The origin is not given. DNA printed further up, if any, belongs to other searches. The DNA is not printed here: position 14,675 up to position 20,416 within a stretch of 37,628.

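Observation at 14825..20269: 1814-aa single polypeptide fusing a kinase-like domain, a SAM methyltransferase and four GT2 domains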

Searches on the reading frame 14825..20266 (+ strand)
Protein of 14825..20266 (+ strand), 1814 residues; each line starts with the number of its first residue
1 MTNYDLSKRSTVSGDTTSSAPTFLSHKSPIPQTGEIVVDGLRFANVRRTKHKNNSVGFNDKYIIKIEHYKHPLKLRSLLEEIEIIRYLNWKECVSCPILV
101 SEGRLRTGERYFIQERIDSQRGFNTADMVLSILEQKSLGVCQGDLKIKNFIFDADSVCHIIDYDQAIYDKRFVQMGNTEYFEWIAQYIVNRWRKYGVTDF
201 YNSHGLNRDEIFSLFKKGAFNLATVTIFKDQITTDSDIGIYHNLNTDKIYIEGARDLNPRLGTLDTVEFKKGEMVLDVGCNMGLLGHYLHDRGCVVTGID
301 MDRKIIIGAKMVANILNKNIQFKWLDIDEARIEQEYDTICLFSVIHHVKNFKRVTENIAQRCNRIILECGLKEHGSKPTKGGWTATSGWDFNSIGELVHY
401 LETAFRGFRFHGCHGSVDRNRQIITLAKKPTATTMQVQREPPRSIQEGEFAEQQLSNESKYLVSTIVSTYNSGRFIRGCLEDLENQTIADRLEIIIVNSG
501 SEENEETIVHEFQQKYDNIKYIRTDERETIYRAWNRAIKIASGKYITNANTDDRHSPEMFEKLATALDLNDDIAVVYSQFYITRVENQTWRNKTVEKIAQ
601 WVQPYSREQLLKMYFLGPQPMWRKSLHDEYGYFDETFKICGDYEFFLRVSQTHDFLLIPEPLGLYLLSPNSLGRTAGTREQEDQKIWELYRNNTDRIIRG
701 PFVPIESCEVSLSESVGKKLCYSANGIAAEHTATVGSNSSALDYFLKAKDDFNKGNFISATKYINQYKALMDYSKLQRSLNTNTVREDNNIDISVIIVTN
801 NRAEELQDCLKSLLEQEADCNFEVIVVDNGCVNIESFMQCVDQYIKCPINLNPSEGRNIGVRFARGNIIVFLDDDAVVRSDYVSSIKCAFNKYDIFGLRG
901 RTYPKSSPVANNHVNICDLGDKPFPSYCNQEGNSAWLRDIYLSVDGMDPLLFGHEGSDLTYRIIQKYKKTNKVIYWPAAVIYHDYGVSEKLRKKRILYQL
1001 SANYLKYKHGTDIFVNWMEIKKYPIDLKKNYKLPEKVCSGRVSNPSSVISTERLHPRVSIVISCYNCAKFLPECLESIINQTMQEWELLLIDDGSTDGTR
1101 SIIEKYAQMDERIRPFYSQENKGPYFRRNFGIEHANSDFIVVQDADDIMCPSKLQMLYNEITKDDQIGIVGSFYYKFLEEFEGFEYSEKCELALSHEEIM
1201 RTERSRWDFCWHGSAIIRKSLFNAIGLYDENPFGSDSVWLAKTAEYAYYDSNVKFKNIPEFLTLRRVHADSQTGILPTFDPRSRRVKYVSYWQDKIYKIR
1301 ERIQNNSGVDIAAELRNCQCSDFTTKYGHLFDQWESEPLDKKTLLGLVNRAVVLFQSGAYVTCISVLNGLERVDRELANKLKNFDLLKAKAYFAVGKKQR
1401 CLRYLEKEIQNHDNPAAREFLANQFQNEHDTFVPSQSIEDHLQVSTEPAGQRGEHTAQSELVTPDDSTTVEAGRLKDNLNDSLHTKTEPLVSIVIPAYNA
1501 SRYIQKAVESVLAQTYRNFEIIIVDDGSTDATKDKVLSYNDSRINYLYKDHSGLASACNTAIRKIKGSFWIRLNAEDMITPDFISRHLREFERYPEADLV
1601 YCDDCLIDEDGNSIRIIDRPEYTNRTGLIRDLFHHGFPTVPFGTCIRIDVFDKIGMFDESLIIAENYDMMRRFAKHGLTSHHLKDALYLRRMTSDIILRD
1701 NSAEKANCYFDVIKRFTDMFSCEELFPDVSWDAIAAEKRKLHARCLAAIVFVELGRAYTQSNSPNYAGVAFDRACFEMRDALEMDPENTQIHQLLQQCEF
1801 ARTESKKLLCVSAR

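Call 3: search_protein_families(library=pfam, proteins=[window:14825-20266:+], max_evalue=0.1)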
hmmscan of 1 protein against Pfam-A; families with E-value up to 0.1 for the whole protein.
window:14825-20266:+ (1814 aa): 19 families
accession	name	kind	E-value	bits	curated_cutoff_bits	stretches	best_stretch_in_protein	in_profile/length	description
PF00535.33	Glycos_transf_2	-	2.4e-117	389.2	23.3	4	1059-1225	1-167/168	Glycosyl transferase family 2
PF13641.12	Glyco_tranf_2_3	-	3.2e-41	142.3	27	4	1491-1694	3-209/230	Glycosyltransferase like family 2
PF10111.15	Glyco_tranf_2_2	-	5.6e-39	134.7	27.3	4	1492-1676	1-202/276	Glycosyltransferase like family 2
PF13632.12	Glyco_trans_2_3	-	2e-10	41.3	27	1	1573-1686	5-119/198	Glycosyl transferase family group 2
PF08242.18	Methyltransf_12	-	7.9e-10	39.8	30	1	276-362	1-92/98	Methyltransferase domain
PF13489.12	Methyltransf_23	-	8.7e-09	35.8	27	1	269-363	20-109/164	Methyltransferase domain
PF13649.12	Methyltransf_25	-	3.2e-08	34.6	27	1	275-360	1-91/97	Methyltransferase domain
PF13847.12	Methyltransf_31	-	5.1e-08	33.2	27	1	270-359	2-98/145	Methyltransferase domain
PF13704.12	Glyco_tranf_2_4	-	1.4e-07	32.4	27.5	1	1066-1152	2-87/98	Glycosyl transferase family 2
PF03071.21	GNT-I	-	1.4e-07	31.1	25.4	1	1482-1548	86-153/434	GNT-I family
PF08241.18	Methyltransf_11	-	6.3e-07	30.4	21.2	1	276-360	1-85/95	Methyltransferase domain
PF03848.20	TehB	-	1.2e-05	25.2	20.4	1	264-358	23-117/193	Tellurite resistance protein TehB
PF13506.12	Glyco_transf_21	-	0.00023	21.1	21.7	1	1132-1227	26-119/174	Glycosyl transferase family 21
PF07021.18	MetW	-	0.00064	19.8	21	1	270-367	12-107/193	Methionine biosynthesis protein MetW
PF05175.20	MTS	-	0.0016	18.6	23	1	267-359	27-123/170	Methyltransferase small domain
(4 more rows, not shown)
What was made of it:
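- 14825..20269 (+): Whole ORF, 1814 aa including the stop codon: a multi-module glycan assembly enzyme. Call 3 (domains).
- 15596..16114 (+): Class I SAM-dependent methyltransferase (aa ~258-430): motif I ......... 275-283, D300, D326. Pfam Methyltransf_12/23/25/31/11 above their cut-offs (call 3).
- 17987..18724 (+): GT2 module 3 (aa ~1055-1300), D-A-D-D 1144-1147. A variable add-on module. Best Pfam GT2 stretch 1059-1225 (call 3).
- On Glycosyltransferase family 2 (Pfam PF00535, GT-A fold): Four separate PF00535 stretches, 389 bits in total against a cut-off of 23.3 (call 3).
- Checked: Methyltransferase: Pfam class I methyltransferase families match aa ~264-367 above their cut-offs (call 3). 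GT2 modules: PF00535 matches in four separate stretches (E 2.4e-117 overall; call 3).
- Four PF00535 stretches and methyltransferase families above their cut-offs (call 3).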

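Call 4: search_protein_families(library=ncbifam, proteins=[window:14825-20266:+], max_evalue=0.1)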
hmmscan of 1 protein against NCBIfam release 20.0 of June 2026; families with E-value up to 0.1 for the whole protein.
window:14825-20266:+ (1814 aa): 57 families (the best 25 are shown)
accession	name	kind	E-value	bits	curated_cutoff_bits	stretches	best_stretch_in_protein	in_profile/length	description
NF007482.0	PRK10073.1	equivalog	3.6e-72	243.2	423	4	1055-1166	5-114/334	glycosyltransferase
NF047683.1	TeichurnBiosyTuaG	equivalog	5.4e-68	229.3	400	4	1053-1161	3-111/252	teichuronic acid biosynthesis protein TuaG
NF041875.1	EPS_EpsD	equivalog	2e-66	224.6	370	4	1058-1231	1-176/325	exopolysaccharide biosynthesis glycosyltransferase EpsD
TIGR03937.1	PgaC_IcaA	equivalog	7.4e-51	173.4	422.3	4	1053-1170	42-159/407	poly-beta-1,6-N-acetyl-D-glucosamine synthase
NF050050.1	ProtGlycPglI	equivalog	9.9e-48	163.1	500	4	1056-1163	2-110/306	GalNAc(5)-diNAcBac-PP-undecaprenol beta-1,3-glucosyltransferase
NF053739.1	GlytfEpsEBac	equivalog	1.3e-47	162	450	3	1056-1180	1-126/265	glycosyltransferase EpsE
TIGR04283.1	glyco_like_mftF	equivalog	1.1e-45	156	182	4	1491-1681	1-176/221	TIGR04283 family arsenosugar biosynthesis glycosyltransferase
NF038302.1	EPS_HpsE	equivalog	4.1e-42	144.2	300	4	1058-1172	3-122/307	hormogonium polysaccharide biosynthesis glycosyltransferase HpsE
TIGR03965.1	mycofact_glyco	equivalog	7.6e-42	143.7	280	4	784-1011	67-309/467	mycofactocin biosynthesis glycosyltransferase MftF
NF007453.0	PRK10018.1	equivalog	1.9e-41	142.5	382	4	1485-1721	2-237/280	colanic acid biosynthesis glycosyltransferase WcaA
TIGR04017.1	WcaA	equivalog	7.7e-41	140.5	495.75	4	1486-1721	2-236/279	colanic acid biosynthesis glycosyltransferase WcaA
NF041394.1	GtaseAglG_Halo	equivalog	3.3e-39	135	440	4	1057-1182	2-128/304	glucosyl-dolichyl phosphate glucuronosyltransferase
NF038299.1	EPS_HpsN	equivalog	2.3e-38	132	425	4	1489-1598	1-113/317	hormogonium polysaccharide biosynthesis glycosyltransferase HpsN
TIGR04242.1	nodulat_NodC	equivalog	9.9e-35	120.2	550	4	1041-1168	31-162/395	chitooligosaccharide synthase NodC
TIGR03111.1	glyc2_xrt_Gpos1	hypoth_equivalog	1e-31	110.2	363.95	4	462-576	50-165/439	TIGR03111 family XrtG-associated glycosyltransferase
NF050819.1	PolSacchBiosHfsG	equivalog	1.5e-11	44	500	1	1055-1157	11-110/302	polysaccharide biosynthesis protein HfsG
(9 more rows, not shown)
